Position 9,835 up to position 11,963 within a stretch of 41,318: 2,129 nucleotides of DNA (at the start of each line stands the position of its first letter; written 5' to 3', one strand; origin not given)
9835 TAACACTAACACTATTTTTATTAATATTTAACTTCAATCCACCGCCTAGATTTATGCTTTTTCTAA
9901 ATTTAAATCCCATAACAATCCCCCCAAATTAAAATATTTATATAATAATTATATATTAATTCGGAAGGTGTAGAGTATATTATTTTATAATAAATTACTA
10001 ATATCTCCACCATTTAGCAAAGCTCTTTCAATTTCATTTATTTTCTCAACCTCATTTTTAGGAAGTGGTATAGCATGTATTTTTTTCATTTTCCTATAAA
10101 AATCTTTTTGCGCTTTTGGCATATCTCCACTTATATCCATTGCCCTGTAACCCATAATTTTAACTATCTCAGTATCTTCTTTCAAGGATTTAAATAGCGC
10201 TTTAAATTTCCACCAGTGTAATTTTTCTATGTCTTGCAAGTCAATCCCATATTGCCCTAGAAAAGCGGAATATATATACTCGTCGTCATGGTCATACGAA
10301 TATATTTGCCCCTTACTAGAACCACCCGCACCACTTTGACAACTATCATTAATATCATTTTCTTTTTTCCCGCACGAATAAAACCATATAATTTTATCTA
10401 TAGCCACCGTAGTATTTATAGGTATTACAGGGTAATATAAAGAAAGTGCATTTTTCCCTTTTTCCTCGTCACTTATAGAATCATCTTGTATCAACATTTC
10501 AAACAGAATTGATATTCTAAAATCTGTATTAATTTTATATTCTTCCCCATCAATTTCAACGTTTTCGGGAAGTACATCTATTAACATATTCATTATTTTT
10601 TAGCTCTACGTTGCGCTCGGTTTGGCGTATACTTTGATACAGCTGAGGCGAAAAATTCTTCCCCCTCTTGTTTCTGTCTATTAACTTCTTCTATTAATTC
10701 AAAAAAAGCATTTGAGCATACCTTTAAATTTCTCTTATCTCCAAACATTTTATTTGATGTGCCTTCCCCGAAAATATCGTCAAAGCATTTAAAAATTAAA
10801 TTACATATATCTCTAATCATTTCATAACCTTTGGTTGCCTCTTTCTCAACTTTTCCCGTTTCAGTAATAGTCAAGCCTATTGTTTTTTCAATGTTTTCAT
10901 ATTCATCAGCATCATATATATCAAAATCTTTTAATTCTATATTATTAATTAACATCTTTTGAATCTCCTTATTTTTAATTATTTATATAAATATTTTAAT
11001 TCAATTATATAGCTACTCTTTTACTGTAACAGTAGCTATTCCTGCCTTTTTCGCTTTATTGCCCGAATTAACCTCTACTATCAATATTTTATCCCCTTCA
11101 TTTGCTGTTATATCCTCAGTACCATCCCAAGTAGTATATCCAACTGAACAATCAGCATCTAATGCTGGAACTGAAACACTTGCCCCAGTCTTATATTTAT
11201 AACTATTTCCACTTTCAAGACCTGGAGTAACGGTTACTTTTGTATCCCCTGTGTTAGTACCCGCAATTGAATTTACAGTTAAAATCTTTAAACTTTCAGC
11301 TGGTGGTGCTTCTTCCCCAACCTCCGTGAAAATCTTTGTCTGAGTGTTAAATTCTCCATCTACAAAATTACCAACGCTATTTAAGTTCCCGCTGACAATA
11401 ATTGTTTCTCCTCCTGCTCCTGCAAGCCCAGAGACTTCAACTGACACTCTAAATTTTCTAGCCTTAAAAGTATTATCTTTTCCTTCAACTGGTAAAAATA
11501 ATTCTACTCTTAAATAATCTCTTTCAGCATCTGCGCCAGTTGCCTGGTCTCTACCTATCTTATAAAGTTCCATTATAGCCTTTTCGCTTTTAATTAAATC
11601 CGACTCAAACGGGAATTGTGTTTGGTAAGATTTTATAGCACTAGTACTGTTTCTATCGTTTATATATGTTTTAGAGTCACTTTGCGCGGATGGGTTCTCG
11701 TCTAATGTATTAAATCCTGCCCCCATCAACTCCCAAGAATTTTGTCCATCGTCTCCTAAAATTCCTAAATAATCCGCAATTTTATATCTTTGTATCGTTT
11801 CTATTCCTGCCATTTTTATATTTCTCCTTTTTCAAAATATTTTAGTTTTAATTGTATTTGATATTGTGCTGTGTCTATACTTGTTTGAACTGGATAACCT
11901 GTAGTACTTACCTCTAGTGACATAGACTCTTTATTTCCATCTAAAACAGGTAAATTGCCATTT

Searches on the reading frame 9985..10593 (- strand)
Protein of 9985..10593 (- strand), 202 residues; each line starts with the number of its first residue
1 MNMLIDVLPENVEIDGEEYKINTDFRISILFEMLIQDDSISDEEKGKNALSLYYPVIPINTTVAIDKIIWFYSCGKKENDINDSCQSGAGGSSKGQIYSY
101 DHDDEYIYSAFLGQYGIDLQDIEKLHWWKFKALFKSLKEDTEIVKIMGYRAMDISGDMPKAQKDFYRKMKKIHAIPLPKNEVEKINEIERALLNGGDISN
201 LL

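Call 3: search_protein_families(library=pfam, proteins=[window:9985-10593:-], max_evalue=0.01)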
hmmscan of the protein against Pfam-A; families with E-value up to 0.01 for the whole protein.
window:9985-10593:- (202 aa): 1 family
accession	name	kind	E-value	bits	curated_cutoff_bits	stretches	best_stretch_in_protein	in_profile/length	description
PF06854.16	Phage_Gp15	-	6.6e-62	208.9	23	1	4-173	1-168/170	Bacteriophage Gp15 protein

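Call 4: search_protein_families(library=phrogs, proteins=[window:9985-10593:-], max_evalue=0.01)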
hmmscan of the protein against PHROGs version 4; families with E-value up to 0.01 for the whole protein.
window:9985-10593:- (202 aa): 1 family
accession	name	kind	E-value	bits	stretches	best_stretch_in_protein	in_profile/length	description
phrog_706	-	unknown function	2.7e-61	207.8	1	1-187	1-196/201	-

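Call 10: search_protein_families(library=ncbifam, proteins=[window:9985-10593:-], max_evalue=0.1)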
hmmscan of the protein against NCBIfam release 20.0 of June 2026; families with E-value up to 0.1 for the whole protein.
window:9985-10593:- (202 aa): 0 families

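Call 25: search_dna_similar(query=window:9985-10593:-, collection=phages, mode=protein, max_rows=60, rows=spread, max_evalue=0.00001)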
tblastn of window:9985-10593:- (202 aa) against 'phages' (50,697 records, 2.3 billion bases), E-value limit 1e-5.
Records with a match: 129; places in all: 129; records where one place covers at least 80% of the query: 41.
Best place of each record, by identity: >=99% 1; 90-95% 4; 80-90% 3; <60% 121.
By first word of the organism name: Streptococcus 65; Listeria 17; Bacteriophage 11; Clostridium 10; Lactobacillus 5; Clostridioides 2; Eggerthella 2; Faecalibacterium 2; Phage 2; Oenococcus 2; and 10 more.
By host as written in the record: - 17; Listeria monocytogenes 10; Streptococcus thermophilus 10; Streptococcus thermophilus ST67009 7; Clostridium difficile 6; Clostridium perfringens 2; Eggerthella lenta DSM 15644 2; Listeria monocytogenes ATCC 19115 2; and 66 more.
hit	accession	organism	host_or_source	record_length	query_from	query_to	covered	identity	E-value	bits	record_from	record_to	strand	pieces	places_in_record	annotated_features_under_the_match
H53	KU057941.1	Clostridium phage CDSH1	Clostridium difficile AIU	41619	1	202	100%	100.0%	2e-131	411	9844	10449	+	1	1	hypothetical protein (x2)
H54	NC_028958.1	Clostridium phage phiCD146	Clostridium difficile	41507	1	202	100%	90.6%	3e-118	374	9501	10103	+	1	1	bacterioGp15 family protein | hypothetical protein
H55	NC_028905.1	Clostridium phage phiCD111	Clostridium difficile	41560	1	202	100%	90.1%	2e-117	371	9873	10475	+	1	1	bacterioGp15 family protein | hypothetical protein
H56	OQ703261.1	Clostridioides phage AR1075-1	Clostridioides difficile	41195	1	202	100%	89.1%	9e-118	373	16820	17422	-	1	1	hypothetical protein (x2)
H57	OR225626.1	Clostridium phage LPCPA58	-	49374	1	195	97%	50.8%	2e-56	197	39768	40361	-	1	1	hypothetical protein (x2)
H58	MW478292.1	Clostridium phage vB_CpeS-1181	Clostridium perfringens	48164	2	196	97%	45.2%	5e-48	173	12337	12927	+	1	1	hypothetical protein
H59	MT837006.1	Bacteriophage sp.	human fecal samples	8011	5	192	93%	33.5%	4e-27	113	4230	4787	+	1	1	record has no annotation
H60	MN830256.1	Lactobacillus phage JNU_P7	Lactobacillus gasseri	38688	1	186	92%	32.5%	1e-15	80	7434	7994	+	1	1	hypothetical protein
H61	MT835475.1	Bacteriophage sp.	human fecal samples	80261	9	190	90%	29.0%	3e-10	64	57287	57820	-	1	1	record has no annotation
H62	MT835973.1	Bacteriophage sp.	human fecal samples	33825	2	175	86%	29.5%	4e-11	67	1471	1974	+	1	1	record has no annotation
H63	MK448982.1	Streptococcus phage Javan554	Streptococcus suis 89-3576-3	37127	8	176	84%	29.2%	3e-12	70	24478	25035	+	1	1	hypothetical protein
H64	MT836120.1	Bacteriophage sp.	human fecal samples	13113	2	155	76%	31.7%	1e-12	71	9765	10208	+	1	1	record has no annotation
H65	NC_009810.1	Listeria phage A500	Listeria monocytogenes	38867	13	175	81%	29.6%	3e-9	62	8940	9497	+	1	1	bacterioGp15 family protein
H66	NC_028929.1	Listeria phage vB_LmoS_293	Listeria monocytogenes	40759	13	175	81%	29.6%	3e-9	62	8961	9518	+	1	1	bacterioGp15 family protein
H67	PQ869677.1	Listeria phage LMC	Listeria monocytogenes ATCC 19115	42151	13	170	78%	30.1%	4e-9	61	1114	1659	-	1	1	hypothetical protein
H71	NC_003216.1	Listeria phage A118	Listeria monocytogenes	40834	13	170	78%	29.7%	5e-9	61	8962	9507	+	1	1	bacterioGp15 family protein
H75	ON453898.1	Blautia phage Montmirail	Blautia coccoides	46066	4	192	94%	24.0%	7e-6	51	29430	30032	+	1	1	hypothetical protein (x2)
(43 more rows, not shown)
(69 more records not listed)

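Call 26: get_annotated_region(hit=H57, flank=4000)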
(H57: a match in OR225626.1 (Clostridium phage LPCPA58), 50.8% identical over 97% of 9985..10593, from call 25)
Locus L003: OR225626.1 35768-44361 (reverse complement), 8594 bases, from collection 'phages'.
description: Clostridium phage LPCPA58, complete genome.
organism: Clostridium phage LPCPA58 (NCBI taxid 3062015)
taxonomy: Viruses
host: -; source: -; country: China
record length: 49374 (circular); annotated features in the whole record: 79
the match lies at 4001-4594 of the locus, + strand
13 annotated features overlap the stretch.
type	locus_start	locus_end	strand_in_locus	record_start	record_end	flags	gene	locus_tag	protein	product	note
CDS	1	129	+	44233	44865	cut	-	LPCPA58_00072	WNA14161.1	hypothetical protein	-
CDS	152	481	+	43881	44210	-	-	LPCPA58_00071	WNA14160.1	hypothetical protein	-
CDS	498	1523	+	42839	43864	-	-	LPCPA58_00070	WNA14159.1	hypothetical protein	-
CDS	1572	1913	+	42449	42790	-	-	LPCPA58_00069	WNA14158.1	hypothetical protein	-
CDS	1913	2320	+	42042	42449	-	-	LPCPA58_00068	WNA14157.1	hypothetical protein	-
CDS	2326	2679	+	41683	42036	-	-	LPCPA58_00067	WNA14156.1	hypothetical protein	-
CDS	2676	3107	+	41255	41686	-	-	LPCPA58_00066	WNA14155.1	hypothetical protein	-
CDS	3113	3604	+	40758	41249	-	-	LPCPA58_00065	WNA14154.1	hypothetical protein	-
CDS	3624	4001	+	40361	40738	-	-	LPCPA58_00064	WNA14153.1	hypothetical protein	-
CDS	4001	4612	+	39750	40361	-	-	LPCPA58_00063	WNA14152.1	hypothetical protein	-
CDS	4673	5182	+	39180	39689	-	-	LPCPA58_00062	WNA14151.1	hypothetical protein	-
CDS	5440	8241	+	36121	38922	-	-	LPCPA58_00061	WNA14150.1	hypothetical protein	-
CDS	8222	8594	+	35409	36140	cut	-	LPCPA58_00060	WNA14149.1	hypothetical protein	-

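Call 27: get_annotated_region(hit=H58, flank=4000)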
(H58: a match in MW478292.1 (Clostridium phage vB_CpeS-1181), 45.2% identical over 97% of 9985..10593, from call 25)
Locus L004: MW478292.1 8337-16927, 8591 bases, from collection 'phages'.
description: Clostridium phage vB_CpeS-1181, complete genome.
organism: Clostridium phage vB_CpeS-1181 (NCBI taxid 2814705)
taxonomy: Viruses; Duplodnaviria; Heunggongvirae; Uroviricota; Caudoviricetes
host: Clostridium perfringens; source: chicken feces; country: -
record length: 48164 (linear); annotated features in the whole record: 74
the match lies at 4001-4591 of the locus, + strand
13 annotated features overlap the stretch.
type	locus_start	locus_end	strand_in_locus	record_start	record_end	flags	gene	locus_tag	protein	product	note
CDS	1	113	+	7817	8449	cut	-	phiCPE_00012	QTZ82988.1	alanyl-tRNA synthetase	-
CDS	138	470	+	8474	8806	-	-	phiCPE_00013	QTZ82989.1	hypothetical protein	-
CDS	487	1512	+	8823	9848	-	-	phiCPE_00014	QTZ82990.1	major capsid protein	-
CDS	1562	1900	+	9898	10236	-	-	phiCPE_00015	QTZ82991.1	head-tail connector protein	-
CDS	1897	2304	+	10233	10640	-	-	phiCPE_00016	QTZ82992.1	hypothetical protein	-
CDS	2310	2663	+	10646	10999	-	-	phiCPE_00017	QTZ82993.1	capsid protein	-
CDS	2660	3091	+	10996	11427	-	-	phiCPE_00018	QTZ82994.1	chloramphenicol resistance protein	-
CDS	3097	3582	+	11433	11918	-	-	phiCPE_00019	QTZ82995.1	hypothetical protein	-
CDS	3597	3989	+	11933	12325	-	-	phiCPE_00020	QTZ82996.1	AP endonuclease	-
CDS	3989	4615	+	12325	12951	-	-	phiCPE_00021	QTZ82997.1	hypothetical protein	-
CDS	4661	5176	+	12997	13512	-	-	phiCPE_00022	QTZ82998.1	hypothetical protein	-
CDS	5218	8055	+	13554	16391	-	-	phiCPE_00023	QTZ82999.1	tail tape measure protein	-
CDS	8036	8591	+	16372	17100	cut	-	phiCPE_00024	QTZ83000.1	tail protein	-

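Call 28: get_annotated_region(hit=H71, flank=3000)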
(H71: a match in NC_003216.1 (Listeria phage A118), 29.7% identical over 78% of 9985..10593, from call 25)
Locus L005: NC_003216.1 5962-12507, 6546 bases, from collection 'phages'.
description: Listeria phage A118, complete genome.
organism: Listeria phage A118 (NCBI taxid 40521)
taxonomy: Viruses; Duplodnaviria; Heunggongvirae; Uroviricota; Caudoviricetes
host: Listeria monocytogenes; source: -; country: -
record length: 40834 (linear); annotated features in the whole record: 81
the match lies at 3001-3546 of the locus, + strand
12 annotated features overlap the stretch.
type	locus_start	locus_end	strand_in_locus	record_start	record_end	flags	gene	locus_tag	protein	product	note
CDS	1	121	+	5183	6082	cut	cps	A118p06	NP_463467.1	major capsid protein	ORF6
CDS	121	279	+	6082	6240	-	-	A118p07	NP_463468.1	HeH/LEM domain-containing protein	ORF7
CDS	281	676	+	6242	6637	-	-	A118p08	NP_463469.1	head-tail adaptor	ORF8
CDS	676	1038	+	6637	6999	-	-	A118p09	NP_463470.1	head-tail adaptor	ORF9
CDS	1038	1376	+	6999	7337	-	-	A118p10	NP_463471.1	minor head protein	ORF10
CDS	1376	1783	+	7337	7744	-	-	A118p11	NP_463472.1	minor head protein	ORF11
CDS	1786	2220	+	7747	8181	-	tsh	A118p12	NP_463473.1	major tail protein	ORF12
CDS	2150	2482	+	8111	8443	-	-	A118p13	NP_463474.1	Ig-like domain-containing protein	ORF13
regulatory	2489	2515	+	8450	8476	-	-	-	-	terminator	putative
CDS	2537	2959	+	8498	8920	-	-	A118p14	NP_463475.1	tail assembly chaperone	ORF14; potential second translation initiation codon at position 8594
CDS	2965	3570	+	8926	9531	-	-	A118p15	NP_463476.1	bacterioGp15 family protein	ORF15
CDS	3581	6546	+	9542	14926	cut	tmp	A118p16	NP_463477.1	tail length tape measure protein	ORF16; determines length of phage tail during particle morphogenesis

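Call 29: search_protein_families(library=pfam, proteins=[L003:4673-5182:+, L004:4661-5176:+], max_evalue=0.1)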
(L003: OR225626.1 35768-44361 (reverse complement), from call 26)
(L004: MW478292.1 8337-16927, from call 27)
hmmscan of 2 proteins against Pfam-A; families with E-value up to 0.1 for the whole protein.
L003:4673-5182:+ (169 aa): 0 families

L004:4661-5176:+ (171 aa): 1 family
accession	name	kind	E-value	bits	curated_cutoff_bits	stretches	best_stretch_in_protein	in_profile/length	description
PF20721.2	C19orf12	-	0.0019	18.4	30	1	76-115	41-81/163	C19orf12-like protein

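Call 124: get_annotated_region(hit=H60, flank=2500)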
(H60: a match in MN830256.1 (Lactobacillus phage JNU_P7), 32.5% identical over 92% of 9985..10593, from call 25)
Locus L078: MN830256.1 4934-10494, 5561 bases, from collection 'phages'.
description: Lactobacillus phage JNU_P7, complete genome.
organism: Lactobacillus phage JNU_P7 (NCBI taxid 2686385)
taxonomy: Viruses; Duplodnaviria; Heunggongvirae; Uroviricota; Caudoviricetes
host: Lactobacillus gasseri; source: -; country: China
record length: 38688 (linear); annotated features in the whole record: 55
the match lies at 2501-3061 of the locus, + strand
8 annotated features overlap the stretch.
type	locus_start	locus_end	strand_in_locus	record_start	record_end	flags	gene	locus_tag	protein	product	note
CDS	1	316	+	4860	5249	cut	-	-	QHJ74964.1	hypothetical protein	JNU_P7_GM000005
CDS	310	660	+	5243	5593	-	-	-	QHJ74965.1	minor capsid protein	JNU_P7_GM000006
CDS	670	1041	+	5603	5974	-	-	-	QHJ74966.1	hypothetical protein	JNU_P7_GM000007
CDS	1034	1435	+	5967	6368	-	-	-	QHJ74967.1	hypothetical protein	JNU_P7_GM000008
CDS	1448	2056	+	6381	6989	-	-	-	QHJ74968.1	hypothetical protein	JNU_P7_GM000009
CDS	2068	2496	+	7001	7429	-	-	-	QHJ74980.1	hypothetical protein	JNU_P7_GM000010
CDS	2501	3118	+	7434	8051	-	-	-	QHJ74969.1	hypothetical protein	JNU_P7_GM000011; bacteriophage Gp15 protein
CDS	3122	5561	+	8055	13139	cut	-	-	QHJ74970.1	tape measure domain protein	JNU_P7_GM000012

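Call 125: get_annotated_region(hit=H63, flank=2500)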
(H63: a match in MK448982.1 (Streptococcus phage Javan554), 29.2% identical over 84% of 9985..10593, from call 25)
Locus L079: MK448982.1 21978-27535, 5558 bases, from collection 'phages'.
description: Streptococcus phage Javan554, complete genome.
organism: Streptococcus phage Javan554 (NCBI taxid 2548256)
taxonomy: Viruses; Duplodnaviria; Heunggongvirae; Uroviricota; Caudoviricetes
host: Streptococcus suis 89-3576-3; source: -; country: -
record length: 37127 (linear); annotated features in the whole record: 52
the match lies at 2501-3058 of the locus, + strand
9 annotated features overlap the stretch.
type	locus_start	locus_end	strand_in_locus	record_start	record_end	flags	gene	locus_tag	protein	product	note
CDS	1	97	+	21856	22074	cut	-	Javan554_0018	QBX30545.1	hypothetical protein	-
CDS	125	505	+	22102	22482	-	-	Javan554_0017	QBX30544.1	hypothetical protein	Protein gp8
CDS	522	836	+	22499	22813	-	-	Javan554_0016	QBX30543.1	capsid and scaffold protein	-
CDS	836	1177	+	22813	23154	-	-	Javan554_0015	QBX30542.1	minor capsid protein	Phage minor capsid protein #Fam0017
CDS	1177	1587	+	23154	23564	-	-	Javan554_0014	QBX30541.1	minor capsid protein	Phage minor capsid protein #Fam0018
CDS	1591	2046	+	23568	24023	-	-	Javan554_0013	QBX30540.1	major tail shaft protein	-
CDS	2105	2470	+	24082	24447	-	-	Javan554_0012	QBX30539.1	hypothetical protein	-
CDS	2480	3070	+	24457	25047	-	-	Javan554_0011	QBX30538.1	hypothetical protein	-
CDS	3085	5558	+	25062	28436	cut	-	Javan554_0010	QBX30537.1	tail length tape-measure protein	-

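Call 126: get_annotated_region(hit=H75, flank=2500)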
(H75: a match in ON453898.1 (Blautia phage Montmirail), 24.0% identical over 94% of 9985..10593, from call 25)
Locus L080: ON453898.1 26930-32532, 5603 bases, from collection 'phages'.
description: Blautia phage Montmirail, complete genome.
organism: Blautia phage Montmirail (NCBI taxid 2951970)
taxonomy: Viruses
host: Blautia coccoides; source: feces; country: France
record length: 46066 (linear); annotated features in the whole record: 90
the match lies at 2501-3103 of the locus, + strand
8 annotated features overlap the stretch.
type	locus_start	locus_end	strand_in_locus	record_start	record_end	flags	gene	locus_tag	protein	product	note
CDS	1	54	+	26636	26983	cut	-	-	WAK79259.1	hypothetical protein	rasttk_feature_creation_tool=/opt/patric-common/ runtime/bin/phanotate version 1.5.0; ...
CDS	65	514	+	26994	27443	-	-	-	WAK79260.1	hypothetical protein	rasttk_feature_creation_tool=/opt/patric-common/ runtime/bin/phanotate version 1.5.0; ...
CDS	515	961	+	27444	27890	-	-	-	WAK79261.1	minor head protein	rasttk_feature_creation_tool=/opt/patric-common/ runtime/bin/phanotate version 1.5.0; HHpred against PHROGS v3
CDS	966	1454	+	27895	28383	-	-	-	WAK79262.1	tail completion protein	rasttk_feature_creation_tool=/opt/patric-common/ runtime/bin/phanotate version 1.5.0; HHpred against PHROGS v3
CDS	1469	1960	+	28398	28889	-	-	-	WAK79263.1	hypothetical protein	rasttk_feature_creation_tool=/opt/patric-common/ runtime/bin/phanotate version 1.5.0; ...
CDS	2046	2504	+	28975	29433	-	-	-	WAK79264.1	hypothetical protein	rasttk_feature_creation_tool=/opt/patric-common/ runtime/bin/phanotate version 1.5.0; ...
CDS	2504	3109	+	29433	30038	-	-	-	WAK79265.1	hypothetical protein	rasttk_feature_creation_tool=/opt/patric-common/ runtime/bin/phanotate version 1.5.0; ...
CDS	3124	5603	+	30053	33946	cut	-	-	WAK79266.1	tail length tape measure protein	rasttk_feature_creation_tool=/opt/patric-common/ runtime/bin/phanotate version 1.5.0; HHpred against PHROGS v3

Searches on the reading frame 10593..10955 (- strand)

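Call 3: search_protein_families(library=pfam, proteins=[window:10593-10955:-], max_evalue=0.01)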
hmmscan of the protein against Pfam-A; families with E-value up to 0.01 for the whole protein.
window:10593-10955:- (120 aa): 1 family
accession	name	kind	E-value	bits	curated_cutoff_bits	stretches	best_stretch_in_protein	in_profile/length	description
PF20378.3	DUF6673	-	5e-33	114.3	24.5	1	1-120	1-114/114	Family of unknown function (DUF6673)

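Call 4: search_protein_families(library=phrogs, proteins=[window:10593-10955:-], max_evalue=0.01)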
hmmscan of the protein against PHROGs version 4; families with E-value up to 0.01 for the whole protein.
window:10593-10955:- (120 aa): 3 families
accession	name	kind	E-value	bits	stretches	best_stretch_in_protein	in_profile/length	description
phrog_4450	-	unknown function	7.9e-48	162.6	1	1-120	1-120/120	-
phrog_1061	-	unknown function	0.00018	22.8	1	27-109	54-129/135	-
phrog_11299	-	unknown function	0.00058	21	1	18-112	35-139/152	-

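Call 10: search_protein_families(library=ncbifam, proteins=[window:10593-10955:-], max_evalue=0.1)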
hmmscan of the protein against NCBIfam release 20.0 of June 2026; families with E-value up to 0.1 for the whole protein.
window:10593-10955:- (120 aa): 1 family
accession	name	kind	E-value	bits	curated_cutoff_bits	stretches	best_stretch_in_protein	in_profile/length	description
TIGR02573.1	LcrG_PcrG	equivalog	0.095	12.7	90.8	0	67-98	39-69/90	LcrG family type III secretion system chaperone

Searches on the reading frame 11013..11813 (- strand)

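Call 3: search_protein_families(library=pfam, proteins=[window:11013-11813:-], max_evalue=0.01)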
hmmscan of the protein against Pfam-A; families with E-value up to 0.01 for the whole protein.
window:11013-11813:- (266 aa): 1 family
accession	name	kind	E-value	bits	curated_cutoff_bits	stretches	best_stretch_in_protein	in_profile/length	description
PF18316.7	S-l_SbsC_C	-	2.2e-13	50.9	26.6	1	184-263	2-84/86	S-layer protein SbsC C-terminal domain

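Call 4: search_protein_families(library=phrogs, proteins=[window:11013-11813:-], max_evalue=0.01)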
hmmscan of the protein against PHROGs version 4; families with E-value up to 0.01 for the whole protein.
window:11013-11813:- (266 aa): 1 family
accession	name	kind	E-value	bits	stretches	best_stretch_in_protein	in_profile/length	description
phrog_3099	-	unknown function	1.7e-66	224.4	1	2-170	3-171/171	-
